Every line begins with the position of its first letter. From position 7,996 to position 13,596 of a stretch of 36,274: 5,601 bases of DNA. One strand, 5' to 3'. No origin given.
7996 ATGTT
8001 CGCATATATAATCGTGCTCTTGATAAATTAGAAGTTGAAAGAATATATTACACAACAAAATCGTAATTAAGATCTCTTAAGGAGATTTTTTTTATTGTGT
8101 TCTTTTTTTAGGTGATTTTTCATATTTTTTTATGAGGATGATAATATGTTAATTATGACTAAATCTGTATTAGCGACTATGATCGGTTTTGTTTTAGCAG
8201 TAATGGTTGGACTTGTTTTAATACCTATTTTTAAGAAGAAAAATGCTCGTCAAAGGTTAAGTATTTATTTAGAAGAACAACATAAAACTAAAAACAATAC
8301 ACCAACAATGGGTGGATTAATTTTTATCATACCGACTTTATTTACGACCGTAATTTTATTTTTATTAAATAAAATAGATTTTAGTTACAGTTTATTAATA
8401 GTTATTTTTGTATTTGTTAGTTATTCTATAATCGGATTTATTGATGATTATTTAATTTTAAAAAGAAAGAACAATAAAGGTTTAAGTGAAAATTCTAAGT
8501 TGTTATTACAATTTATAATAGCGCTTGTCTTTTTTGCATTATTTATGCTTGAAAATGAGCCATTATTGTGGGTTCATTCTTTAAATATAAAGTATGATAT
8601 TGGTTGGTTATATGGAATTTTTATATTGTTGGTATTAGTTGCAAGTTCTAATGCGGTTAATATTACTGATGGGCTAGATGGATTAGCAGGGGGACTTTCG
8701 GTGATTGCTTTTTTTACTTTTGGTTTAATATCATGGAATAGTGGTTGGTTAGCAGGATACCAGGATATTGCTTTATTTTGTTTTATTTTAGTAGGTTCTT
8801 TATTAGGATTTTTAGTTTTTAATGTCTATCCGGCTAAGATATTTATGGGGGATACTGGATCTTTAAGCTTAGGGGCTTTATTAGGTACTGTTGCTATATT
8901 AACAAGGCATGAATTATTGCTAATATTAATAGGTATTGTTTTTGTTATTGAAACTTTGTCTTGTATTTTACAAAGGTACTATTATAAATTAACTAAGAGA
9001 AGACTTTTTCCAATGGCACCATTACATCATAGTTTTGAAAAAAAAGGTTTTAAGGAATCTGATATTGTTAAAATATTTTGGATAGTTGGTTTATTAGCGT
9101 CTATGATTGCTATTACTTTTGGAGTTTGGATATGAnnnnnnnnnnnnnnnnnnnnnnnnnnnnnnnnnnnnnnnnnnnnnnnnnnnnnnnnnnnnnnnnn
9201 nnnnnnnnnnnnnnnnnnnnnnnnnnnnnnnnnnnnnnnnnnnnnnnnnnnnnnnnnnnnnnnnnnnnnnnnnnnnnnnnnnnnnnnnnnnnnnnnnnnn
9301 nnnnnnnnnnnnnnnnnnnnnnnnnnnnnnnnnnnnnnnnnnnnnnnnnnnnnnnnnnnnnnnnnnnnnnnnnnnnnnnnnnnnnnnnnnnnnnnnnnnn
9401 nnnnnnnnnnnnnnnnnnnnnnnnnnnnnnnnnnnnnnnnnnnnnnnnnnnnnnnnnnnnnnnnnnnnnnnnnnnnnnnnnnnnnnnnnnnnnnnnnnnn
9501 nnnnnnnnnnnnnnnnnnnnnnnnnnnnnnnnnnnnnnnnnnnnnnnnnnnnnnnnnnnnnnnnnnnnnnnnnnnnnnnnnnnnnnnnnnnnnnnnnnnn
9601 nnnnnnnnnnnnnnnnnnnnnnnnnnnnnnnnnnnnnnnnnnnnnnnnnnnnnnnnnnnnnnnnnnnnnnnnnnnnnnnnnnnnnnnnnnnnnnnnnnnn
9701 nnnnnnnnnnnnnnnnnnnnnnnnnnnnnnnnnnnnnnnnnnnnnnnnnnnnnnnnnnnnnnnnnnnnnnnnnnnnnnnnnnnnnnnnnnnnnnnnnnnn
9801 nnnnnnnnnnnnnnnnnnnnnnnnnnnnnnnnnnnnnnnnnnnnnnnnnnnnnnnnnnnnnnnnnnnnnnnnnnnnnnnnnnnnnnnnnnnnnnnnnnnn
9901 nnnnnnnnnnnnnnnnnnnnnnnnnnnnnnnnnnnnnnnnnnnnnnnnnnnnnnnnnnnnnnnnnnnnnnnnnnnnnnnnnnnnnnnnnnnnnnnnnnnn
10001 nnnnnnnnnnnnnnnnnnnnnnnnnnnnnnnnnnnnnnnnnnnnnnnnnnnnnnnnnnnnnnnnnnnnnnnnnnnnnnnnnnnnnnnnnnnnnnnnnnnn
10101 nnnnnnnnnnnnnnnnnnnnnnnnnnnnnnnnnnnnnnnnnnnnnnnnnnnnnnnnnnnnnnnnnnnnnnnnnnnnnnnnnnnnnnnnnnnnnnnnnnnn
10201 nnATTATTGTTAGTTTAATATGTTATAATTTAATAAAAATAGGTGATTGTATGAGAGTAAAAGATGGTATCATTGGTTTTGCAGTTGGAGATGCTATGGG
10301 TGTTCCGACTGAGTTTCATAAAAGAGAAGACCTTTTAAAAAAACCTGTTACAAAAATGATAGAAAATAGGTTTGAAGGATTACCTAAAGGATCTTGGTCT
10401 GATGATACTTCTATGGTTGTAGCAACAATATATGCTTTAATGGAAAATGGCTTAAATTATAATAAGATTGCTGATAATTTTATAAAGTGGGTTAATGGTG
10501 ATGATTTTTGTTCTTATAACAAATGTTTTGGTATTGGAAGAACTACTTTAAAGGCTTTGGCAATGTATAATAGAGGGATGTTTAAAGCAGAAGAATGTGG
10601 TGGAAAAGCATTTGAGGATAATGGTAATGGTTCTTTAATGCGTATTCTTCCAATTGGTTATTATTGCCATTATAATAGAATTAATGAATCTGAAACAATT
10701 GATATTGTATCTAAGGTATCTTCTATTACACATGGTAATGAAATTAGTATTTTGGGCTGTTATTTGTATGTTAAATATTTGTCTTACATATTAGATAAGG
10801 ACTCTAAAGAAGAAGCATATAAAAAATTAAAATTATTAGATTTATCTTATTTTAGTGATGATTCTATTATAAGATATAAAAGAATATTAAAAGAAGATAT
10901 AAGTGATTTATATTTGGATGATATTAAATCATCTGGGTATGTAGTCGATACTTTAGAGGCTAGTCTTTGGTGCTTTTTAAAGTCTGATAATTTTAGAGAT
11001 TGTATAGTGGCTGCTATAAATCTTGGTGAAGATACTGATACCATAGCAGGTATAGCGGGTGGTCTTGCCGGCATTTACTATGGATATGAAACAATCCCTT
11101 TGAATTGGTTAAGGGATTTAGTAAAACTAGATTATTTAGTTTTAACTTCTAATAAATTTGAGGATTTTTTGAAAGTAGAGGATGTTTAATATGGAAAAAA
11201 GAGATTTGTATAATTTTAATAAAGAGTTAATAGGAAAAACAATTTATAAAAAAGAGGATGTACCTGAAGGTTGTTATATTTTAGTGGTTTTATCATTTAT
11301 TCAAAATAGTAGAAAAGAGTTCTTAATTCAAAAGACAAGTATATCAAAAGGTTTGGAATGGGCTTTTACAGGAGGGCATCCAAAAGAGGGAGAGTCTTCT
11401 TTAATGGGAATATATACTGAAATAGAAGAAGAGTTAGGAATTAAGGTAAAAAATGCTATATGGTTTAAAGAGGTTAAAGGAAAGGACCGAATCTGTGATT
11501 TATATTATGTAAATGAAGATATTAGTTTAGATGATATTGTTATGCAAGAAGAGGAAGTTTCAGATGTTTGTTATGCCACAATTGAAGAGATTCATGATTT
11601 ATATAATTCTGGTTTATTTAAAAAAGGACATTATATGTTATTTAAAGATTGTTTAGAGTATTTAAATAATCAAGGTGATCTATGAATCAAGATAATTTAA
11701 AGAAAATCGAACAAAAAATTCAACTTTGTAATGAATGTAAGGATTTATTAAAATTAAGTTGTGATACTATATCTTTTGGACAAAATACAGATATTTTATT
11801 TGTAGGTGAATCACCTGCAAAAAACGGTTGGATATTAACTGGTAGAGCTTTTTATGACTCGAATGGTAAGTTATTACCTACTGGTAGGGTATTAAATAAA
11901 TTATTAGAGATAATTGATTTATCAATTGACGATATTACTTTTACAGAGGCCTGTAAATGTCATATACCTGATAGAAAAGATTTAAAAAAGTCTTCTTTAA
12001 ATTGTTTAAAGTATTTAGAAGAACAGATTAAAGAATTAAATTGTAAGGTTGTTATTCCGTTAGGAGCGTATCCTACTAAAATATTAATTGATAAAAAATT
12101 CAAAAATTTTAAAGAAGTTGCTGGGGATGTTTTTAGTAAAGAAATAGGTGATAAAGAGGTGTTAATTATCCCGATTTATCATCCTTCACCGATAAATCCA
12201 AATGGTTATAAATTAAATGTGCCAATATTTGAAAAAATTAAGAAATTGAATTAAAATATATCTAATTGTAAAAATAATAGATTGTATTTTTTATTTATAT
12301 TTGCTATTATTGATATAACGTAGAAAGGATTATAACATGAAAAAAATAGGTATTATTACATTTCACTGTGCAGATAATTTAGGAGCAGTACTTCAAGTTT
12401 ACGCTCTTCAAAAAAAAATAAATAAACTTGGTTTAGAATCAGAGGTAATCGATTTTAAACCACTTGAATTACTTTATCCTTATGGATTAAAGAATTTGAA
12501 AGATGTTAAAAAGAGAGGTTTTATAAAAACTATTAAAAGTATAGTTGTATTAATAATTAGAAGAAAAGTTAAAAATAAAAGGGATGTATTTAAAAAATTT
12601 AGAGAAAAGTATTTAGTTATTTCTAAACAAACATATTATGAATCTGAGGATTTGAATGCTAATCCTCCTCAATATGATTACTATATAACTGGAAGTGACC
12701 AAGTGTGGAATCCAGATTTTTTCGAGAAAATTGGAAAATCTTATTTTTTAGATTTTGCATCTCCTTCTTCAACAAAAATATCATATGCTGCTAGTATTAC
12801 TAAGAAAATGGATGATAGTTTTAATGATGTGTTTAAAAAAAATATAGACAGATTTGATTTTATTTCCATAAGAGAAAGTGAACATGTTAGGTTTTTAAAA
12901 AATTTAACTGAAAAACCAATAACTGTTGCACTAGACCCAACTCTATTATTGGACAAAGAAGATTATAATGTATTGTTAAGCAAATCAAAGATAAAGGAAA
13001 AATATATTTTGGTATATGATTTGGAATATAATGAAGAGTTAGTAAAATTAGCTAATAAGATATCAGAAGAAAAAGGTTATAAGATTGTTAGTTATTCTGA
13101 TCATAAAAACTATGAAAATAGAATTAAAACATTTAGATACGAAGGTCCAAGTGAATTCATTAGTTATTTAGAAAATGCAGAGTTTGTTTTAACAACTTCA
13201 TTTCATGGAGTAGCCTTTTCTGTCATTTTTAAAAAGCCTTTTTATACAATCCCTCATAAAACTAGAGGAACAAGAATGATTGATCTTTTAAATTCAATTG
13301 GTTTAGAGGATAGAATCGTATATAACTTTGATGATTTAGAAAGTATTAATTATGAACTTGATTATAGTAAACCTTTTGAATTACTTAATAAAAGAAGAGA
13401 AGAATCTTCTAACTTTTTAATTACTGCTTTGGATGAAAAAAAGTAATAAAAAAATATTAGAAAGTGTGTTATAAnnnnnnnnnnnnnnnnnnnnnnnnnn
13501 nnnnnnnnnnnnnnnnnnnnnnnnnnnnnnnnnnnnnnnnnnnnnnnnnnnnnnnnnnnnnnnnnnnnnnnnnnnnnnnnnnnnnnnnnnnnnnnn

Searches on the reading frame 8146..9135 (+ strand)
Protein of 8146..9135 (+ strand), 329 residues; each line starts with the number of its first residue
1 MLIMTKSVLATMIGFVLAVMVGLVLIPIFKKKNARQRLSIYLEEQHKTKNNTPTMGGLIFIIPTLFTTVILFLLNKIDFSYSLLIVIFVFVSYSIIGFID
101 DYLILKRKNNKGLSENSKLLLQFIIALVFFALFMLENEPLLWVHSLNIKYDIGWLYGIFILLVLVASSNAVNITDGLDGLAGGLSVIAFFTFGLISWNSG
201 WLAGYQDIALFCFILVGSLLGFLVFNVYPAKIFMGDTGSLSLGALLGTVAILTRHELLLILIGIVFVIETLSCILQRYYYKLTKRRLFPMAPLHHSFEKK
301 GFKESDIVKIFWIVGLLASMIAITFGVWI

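Call 20: search_protein_families(library=pfam, proteins=[window:8146-9135:+], max_evalue=10)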
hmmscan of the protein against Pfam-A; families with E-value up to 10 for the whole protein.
window:8146-9135:+ (329 aa): 6 families
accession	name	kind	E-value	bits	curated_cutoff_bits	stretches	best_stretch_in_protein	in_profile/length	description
PF00953.26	Glycos_transf_4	-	2.4e-37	128.8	27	1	84-252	2-158/160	Glycosyl transferase family 4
PF10555.14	MraY_sig1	-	1.6e-05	24.6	20.1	1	49-61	1-13/13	Phospho-N-acetylmuramoyl-pentapeptide-transferase signature 1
PF05434.16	Tmemb_9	-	0.058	13.7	28.6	1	83-115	57-89/145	TMEM9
PF04995.19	CcmD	-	0.66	10.5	25.6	1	14-38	12-36/44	Heme exporter protein D (CcmD)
PF15099.11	PIRT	-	0.97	9.7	30.6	1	13-43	90-119/128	Phosphoinositide-interacting protein family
PF11694.13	DUF3290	-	9.3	6.6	31.3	1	41-105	7-71/144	Protein of unknown function (DUF3290)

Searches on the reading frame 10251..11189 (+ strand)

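Call 21: search_protein_families(library=pfam, proteins=[window:10251-11189:+], max_evalue=0.001)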
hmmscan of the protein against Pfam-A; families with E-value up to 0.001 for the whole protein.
window:10251-11189:+ (312 aa): 1 family
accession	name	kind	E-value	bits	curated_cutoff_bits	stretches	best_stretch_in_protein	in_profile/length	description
PF03747.19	ADP_ribosyl_GH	-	2.7e-71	241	26.2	1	6-283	2-285/287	ADP-ribosylglycohydrolase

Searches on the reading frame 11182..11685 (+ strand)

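Call 21: search_protein_families(library=pfam, proteins=[window:11182-11685:+], max_evalue=0.001)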
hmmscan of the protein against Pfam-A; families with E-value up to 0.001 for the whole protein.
window:11182-11685:+ (167 aa): 1 family
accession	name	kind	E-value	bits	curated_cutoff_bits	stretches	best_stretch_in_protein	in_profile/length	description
PF00293.34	NUDIX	-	9.3e-10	39.1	21.1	1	35-139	5-119/134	NUDIX domain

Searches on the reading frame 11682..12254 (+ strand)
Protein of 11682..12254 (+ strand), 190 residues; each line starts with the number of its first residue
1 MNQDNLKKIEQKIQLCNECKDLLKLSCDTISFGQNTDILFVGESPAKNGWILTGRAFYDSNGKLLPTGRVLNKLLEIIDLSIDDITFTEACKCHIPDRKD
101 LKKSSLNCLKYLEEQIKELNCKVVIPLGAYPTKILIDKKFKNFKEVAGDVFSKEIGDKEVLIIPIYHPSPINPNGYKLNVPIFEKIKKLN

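Call 21: search_protein_families(library=pfam, proteins=[window:11682-12254:+], max_evalue=0.001)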
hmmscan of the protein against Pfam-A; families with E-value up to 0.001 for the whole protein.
window:11682-12254:+ (190 aa): 1 family
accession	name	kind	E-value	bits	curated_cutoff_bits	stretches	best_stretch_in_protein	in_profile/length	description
PF03167.25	UDG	-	1.4e-18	67.8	24.3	1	33-180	4-130/141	Uracil DNA glycosylase superfamily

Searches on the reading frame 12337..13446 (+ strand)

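Call 21: search_protein_families(library=pfam, proteins=[window:12337-13446:+], max_evalue=0.001)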
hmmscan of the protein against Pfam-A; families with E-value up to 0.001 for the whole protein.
window:12337-13446:+ (369 aa): 1 family
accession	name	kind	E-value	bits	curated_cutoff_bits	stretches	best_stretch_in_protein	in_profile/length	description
PF04230.19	PS_pyruv_trans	-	6.2e-40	138.3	25.3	1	14-307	1-278/280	Polysaccharide pyruvyl transferase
